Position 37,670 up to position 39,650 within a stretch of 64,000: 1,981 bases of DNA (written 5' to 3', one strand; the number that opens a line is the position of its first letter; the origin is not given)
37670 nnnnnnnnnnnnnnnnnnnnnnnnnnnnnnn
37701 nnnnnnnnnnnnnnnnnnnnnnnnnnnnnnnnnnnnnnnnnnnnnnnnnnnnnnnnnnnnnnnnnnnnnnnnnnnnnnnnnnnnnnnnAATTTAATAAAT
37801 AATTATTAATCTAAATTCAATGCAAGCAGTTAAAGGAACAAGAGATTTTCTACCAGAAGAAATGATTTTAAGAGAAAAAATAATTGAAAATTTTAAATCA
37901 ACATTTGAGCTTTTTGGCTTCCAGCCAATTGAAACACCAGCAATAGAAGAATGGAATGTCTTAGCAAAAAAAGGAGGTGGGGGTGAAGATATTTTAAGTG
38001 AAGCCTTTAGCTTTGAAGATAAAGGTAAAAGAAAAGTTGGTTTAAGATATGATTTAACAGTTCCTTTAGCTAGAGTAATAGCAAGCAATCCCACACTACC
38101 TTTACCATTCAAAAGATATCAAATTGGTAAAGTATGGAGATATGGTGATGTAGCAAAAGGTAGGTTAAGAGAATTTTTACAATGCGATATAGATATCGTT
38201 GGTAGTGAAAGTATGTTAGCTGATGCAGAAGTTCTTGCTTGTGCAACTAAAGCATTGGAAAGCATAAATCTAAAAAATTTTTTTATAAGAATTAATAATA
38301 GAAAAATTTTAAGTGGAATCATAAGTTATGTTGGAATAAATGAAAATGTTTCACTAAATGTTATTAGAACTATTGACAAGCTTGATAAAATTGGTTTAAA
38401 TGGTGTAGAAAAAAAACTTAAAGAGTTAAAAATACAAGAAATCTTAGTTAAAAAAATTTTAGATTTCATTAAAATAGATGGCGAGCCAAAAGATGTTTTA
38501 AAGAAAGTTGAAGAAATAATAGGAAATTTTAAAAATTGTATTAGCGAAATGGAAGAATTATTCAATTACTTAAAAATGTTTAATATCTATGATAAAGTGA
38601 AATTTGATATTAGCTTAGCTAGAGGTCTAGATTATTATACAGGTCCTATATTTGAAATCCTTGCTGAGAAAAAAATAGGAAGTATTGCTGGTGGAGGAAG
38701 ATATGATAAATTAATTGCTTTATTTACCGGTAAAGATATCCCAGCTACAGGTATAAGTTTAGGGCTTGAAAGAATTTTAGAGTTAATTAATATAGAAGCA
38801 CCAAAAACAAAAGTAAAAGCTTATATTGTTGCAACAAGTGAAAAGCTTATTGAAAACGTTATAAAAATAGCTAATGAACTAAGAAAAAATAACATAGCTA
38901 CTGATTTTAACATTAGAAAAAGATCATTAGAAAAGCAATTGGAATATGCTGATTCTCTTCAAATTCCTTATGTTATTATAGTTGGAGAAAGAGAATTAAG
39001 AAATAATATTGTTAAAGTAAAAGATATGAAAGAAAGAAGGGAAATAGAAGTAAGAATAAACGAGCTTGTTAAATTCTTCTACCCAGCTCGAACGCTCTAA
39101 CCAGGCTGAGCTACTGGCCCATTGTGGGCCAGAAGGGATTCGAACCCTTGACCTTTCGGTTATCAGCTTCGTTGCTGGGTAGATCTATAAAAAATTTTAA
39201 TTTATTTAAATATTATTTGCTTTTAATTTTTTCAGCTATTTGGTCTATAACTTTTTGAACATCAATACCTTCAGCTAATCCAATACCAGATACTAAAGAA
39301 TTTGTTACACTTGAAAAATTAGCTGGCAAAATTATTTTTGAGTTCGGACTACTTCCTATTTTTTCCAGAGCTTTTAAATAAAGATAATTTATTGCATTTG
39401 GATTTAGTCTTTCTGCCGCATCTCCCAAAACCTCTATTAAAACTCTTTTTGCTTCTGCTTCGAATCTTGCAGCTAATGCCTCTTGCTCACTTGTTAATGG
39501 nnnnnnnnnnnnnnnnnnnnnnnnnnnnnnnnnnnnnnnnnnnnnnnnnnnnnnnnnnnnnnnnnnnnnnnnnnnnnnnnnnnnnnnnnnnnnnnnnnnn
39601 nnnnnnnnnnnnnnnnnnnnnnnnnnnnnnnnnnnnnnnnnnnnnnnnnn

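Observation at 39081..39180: Circularly permuted tRNA-Ile(GAU) gene with a canonical BHB at position 30/31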

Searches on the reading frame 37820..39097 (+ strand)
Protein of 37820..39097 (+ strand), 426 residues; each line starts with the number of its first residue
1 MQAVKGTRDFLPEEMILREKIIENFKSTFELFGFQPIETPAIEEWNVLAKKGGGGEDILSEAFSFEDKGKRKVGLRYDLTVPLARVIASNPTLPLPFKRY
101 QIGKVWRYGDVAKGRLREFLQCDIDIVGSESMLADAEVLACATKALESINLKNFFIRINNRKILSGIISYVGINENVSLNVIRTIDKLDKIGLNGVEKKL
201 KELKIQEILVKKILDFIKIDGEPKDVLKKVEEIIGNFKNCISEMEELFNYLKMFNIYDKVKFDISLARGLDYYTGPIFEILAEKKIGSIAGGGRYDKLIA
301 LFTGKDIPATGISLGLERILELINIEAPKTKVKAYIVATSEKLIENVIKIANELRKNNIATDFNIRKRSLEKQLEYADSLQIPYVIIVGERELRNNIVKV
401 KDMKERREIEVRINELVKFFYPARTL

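Call 7: find_encoding_contigs(protein=window:37820-39097:+, flank=10000, max_places=10)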
Protein window:37820-39097:+ (426 aa): 6 contigs read that carry it; 5 places shown.
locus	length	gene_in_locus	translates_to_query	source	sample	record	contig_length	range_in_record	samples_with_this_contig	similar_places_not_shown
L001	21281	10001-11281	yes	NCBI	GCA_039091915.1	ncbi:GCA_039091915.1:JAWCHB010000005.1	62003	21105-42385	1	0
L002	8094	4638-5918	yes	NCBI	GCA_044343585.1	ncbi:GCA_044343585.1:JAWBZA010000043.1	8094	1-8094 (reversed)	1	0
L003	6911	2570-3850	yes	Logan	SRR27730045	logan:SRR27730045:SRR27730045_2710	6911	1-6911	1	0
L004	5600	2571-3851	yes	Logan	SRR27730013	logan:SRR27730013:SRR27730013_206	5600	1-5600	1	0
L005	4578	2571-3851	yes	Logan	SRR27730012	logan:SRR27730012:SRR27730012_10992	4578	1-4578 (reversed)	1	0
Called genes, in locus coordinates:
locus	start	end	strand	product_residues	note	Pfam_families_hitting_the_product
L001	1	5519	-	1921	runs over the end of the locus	-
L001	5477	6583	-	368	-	PF00121:TIM, PF01467:CTP_transf_like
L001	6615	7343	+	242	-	PF01596:Methyltransf_3 (weak), PF04989:RMNT_CmcI, PF13578:Methyltransf_24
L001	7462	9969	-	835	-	PF00690:Cation_ATPase_N, PF00122:E1-E2_ATPase, PF00702:Hydrolase, PF13246:Cation_ATPase, PF00689:Cation_ATPase_C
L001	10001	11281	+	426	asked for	PF00152:tRNA-synt_2 (faint), PF13393:tRNA-synt_His, PF03129:HGTP_anticodon, PF12745:HGTP_anticodon2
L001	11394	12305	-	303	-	PF01145:Band_7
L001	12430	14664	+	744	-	PF00133:tRNA-synt_1, PF01406:tRNA-synt_1e (faint), PF09334:tRNA-synt_1g, PF08264:Anticodon_1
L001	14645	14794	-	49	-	-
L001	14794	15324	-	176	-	-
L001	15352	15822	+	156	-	-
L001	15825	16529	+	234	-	PF00535:Glycos_transf_2, PF10111:Glyco_tranf_2_2, PF13641:Glyco_tranf_2_3, PF02709:Glyco_transf_7C (faint)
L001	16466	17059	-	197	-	PF13189:Cytidylate_kin2, PF13207:AAA_17, PF13238:AAA_18, PF01202:SKI (faint), PF02224:Cytidylate_kin (weak)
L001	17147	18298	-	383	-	PF00899:ThiF (faint), PF00091:Tubulin, PF12327:FtsZ_C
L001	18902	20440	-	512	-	PF02885:Glycos_trans_3N, PF00591:Glycos_transf_3, PF07831:PYNP_C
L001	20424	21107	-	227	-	PF06745:ATPase, PF13481:AAA_25, PF23442:DUF7125 (faint)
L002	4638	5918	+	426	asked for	PF00152:tRNA-synt_2 (faint), PF13393:tRNA-synt_His, PF03129:HGTP_anticodon, PF12745:HGTP_anticodon2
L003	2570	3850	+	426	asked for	PF00152:tRNA-synt_2 (faint), PF13393:tRNA-synt_His, PF03129:HGTP_anticodon, PF12745:HGTP_anticodon2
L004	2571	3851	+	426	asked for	PF00152:tRNA-synt_2 (faint), PF13393:tRNA-synt_His, PF03129:HGTP_anticodon, PF12745:HGTP_anticodon2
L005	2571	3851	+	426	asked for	PF00152:tRNA-synt_2 (faint), PF13393:tRNA-synt_His, PF03129:HGTP_anticodon, PF12745:HGTP_anticodon2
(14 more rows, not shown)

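Call 17: find_homologous_proteins(query=window:37820-39097:+, max_evalue=1e-30)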
Query window:37820-39097:+ (426 aa): 8000 proteins with E <= 1e-30 among 8000 candidates; the best 120 are listed.
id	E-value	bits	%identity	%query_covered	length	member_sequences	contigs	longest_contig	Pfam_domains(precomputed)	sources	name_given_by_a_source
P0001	2.2e-268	908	99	100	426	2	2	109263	PF12745.13,PF13393.12,PF03129.26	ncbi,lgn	ncbi:MAG: histidine--tRNA ligase [Candidatus Aenigmatarchaeota archaeon]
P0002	4.4e-244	828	89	100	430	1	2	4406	PF12745.13,PF13393.12,PF03129.26,PF01409.26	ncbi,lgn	ncbi:MAG: histidine--tRNA ligase [Candidatus Aenigmatarchaeota archaeon]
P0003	6.3e-167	574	61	99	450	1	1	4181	PF12745.13,PF13393.12,PF03129.26,PF01409.26,PF00152.26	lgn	-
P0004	3.5e-161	555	59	97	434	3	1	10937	PF13393.12,PF03129.26,PF01409.26,PF00587.31,PF00152.26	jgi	-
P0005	4.3e-161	555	61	98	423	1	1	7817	PF13393.12,PF03129.26,PF00587.31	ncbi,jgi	-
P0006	1.5e-159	549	59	98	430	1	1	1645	PF12745.13,PF13393.12,PF03129.26,PF00152.26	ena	-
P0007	1.9e-159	549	59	98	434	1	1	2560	PF12745.13,PF13393.12,PF03129.26,PF01409.26,PF00587.31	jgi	-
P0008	1.6e-158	546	57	99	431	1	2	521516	PF12745.13,PF13393.12,PF03129.26,PF01409.26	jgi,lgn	jgi:histidyl-tRNA synthetase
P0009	1.5e-157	543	58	98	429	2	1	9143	PF13393.12,PF03129.26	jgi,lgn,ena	-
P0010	2.0e-156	539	57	99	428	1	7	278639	PF12745.13,PF13393.12,PF03129.26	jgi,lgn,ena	jgi:histidyl-tRNA synthetase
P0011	2.3e-156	539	57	99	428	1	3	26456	PF12745.13,PF13393.12,PF03129.26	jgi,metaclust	metaclust:\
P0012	3.8e-156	538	57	99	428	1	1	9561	PF12745.13,PF13393.12,PF03129.26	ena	-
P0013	5.3e-156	538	59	99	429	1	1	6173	PF12745.13,PF13393.12,PF03129.26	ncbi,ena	-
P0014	1.1e-155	537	58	98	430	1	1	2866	PF12745.13,PF13393.12,PF03129.26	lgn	-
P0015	1.6e-155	536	58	98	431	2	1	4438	PF12745.13,PF13393.12,PF03129.26,PF00587.31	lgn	-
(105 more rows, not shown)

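Call 18: find_encoding_contigs(protein=P0002, flank=10000, max_places=4)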
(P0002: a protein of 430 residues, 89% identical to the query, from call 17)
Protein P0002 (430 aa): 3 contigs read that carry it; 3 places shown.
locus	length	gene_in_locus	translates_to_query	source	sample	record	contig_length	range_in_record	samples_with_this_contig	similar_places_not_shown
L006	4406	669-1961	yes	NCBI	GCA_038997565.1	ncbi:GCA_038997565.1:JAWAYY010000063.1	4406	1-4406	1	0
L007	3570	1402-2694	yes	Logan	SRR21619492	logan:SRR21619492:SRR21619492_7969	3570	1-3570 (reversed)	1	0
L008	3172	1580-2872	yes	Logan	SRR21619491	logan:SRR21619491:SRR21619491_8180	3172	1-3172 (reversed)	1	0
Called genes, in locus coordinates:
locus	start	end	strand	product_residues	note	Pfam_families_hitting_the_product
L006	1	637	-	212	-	PF00690:Cation_ATPase_N, PF00122:E1-E2_ATPase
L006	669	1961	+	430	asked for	PF01409:tRNA-synt_2d (faint), PF13393:tRNA-synt_His, PF12745:HGTP_anticodon2, PF03129:HGTP_anticodon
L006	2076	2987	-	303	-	PF01145:Band_7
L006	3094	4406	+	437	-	PF00133:tRNA-synt_1, PF09334:tRNA-synt_1g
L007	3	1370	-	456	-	?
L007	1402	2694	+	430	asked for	PF01409:tRNA-synt_2d (faint), PF13393:tRNA-synt_His, PF12745:HGTP_anticodon2, PF03129:HGTP_anticodon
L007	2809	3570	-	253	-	?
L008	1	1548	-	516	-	?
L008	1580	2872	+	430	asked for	PF01409:tRNA-synt_2d (faint), PF13393:tRNA-synt_His, PF12745:HGTP_anticodon2, PF03129:HGTP_anticodon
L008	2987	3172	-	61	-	?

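Call 19: find_encoding_contigs(protein=P0001, flank=10000, max_places=4)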
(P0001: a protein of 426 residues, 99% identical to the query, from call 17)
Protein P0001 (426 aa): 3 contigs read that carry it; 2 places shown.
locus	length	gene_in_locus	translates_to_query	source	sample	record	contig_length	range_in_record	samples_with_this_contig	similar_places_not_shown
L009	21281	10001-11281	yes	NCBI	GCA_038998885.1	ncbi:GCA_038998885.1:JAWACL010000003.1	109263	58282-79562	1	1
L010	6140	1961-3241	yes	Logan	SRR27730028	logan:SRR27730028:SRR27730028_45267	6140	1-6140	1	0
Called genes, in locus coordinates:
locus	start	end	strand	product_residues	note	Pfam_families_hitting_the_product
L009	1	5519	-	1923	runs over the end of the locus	-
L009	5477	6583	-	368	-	PF00121:TIM, PF01467:CTP_transf_like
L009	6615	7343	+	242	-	PF01596:Methyltransf_3 (weak), PF04989:RMNT_CmcI, PF13578:Methyltransf_24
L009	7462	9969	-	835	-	PF00690:Cation_ATPase_N, PF00122:E1-E2_ATPase, PF00702:Hydrolase, PF13246:Cation_ATPase, PF00689:Cation_ATPase_C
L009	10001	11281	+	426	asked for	PF13393:tRNA-synt_His, PF03129:HGTP_anticodon, PF12745:HGTP_anticodon2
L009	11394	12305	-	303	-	PF01145:Band_7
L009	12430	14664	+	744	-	PF00133:tRNA-synt_1, PF01406:tRNA-synt_1e (faint), PF09334:tRNA-synt_1g, PF08264:Anticodon_1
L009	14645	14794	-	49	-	-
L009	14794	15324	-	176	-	-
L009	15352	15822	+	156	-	-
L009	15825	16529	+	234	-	PF00535:Glycos_transf_2, PF10111:Glyco_tranf_2_2, PF13506:Glyco_transf_21 (faint), PF13641:Glyco_tranf_2_3, PF02709:Glyco_transf_7C (weak)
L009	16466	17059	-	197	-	PF13189:Cytidylate_kin2, PF13207:AAA_17, PF13238:AAA_18, PF01202:SKI (faint), PF02224:Cytidylate_kin (weak)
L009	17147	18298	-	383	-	PF00899:ThiF (faint), PF00091:Tubulin, PF12327:FtsZ_C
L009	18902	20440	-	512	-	PF02885:Glycos_trans_3N, PF00591:Glycos_transf_3, PF07831:PYNP_C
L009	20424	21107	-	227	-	PF06745:ATPase, PF13481:AAA_25 (weak), PF23442:DUF7125 (weak)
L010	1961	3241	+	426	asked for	PF13393:tRNA-synt_His, PF03129:HGTP_anticodon, PF12745:HGTP_anticodon2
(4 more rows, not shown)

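Call 20: find_encoding_contigs(protein=P0003, flank=10000, max_places=3)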
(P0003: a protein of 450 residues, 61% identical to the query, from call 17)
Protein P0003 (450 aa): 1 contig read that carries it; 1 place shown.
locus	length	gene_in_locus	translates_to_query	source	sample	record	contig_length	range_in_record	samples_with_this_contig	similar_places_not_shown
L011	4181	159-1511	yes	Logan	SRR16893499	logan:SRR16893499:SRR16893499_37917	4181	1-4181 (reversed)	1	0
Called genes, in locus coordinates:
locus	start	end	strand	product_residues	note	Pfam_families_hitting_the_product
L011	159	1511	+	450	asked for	PF00152:tRNA-synt_2 (faint), PF01409:tRNA-synt_2d (weak), PF13393:tRNA-synt_His, PF03129:HGTP_anticodon, PF12745:HGTP_anticodon2 (weak)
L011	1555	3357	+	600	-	PF00437:T2SSE, PF20720:nSTAND3 (faint)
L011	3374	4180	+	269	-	?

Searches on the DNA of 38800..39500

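Call 4: search_rna_families(source=window, start=38800, end=39500, threshold=evalue, max_evalue=10, show_alignments=4)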
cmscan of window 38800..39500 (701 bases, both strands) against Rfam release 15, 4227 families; matches with E-value up to 10: 4.
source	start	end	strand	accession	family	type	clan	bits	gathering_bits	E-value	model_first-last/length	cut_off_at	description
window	39088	39157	-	RF02553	YrlA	Gene; sRNA;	-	37.4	69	1.5e-06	23-87/114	no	Y RNA-like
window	39133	39149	+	RF04351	Plastid-psbl-rps4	Cis-reg;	-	16.9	68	1.1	9-25/53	no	Plastid-psbl-rps4 3UTR RNA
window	38912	38971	-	RF00204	snoR12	Gene; snRNA; snoRNA; CD-box;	-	15.2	39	9.8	1-83/83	no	Small nucleolar RNA R12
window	39133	39150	-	RF00023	tmRNA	Gene;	CL00001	12.9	47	0.0049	346-363/374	no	transfer-messenger RNA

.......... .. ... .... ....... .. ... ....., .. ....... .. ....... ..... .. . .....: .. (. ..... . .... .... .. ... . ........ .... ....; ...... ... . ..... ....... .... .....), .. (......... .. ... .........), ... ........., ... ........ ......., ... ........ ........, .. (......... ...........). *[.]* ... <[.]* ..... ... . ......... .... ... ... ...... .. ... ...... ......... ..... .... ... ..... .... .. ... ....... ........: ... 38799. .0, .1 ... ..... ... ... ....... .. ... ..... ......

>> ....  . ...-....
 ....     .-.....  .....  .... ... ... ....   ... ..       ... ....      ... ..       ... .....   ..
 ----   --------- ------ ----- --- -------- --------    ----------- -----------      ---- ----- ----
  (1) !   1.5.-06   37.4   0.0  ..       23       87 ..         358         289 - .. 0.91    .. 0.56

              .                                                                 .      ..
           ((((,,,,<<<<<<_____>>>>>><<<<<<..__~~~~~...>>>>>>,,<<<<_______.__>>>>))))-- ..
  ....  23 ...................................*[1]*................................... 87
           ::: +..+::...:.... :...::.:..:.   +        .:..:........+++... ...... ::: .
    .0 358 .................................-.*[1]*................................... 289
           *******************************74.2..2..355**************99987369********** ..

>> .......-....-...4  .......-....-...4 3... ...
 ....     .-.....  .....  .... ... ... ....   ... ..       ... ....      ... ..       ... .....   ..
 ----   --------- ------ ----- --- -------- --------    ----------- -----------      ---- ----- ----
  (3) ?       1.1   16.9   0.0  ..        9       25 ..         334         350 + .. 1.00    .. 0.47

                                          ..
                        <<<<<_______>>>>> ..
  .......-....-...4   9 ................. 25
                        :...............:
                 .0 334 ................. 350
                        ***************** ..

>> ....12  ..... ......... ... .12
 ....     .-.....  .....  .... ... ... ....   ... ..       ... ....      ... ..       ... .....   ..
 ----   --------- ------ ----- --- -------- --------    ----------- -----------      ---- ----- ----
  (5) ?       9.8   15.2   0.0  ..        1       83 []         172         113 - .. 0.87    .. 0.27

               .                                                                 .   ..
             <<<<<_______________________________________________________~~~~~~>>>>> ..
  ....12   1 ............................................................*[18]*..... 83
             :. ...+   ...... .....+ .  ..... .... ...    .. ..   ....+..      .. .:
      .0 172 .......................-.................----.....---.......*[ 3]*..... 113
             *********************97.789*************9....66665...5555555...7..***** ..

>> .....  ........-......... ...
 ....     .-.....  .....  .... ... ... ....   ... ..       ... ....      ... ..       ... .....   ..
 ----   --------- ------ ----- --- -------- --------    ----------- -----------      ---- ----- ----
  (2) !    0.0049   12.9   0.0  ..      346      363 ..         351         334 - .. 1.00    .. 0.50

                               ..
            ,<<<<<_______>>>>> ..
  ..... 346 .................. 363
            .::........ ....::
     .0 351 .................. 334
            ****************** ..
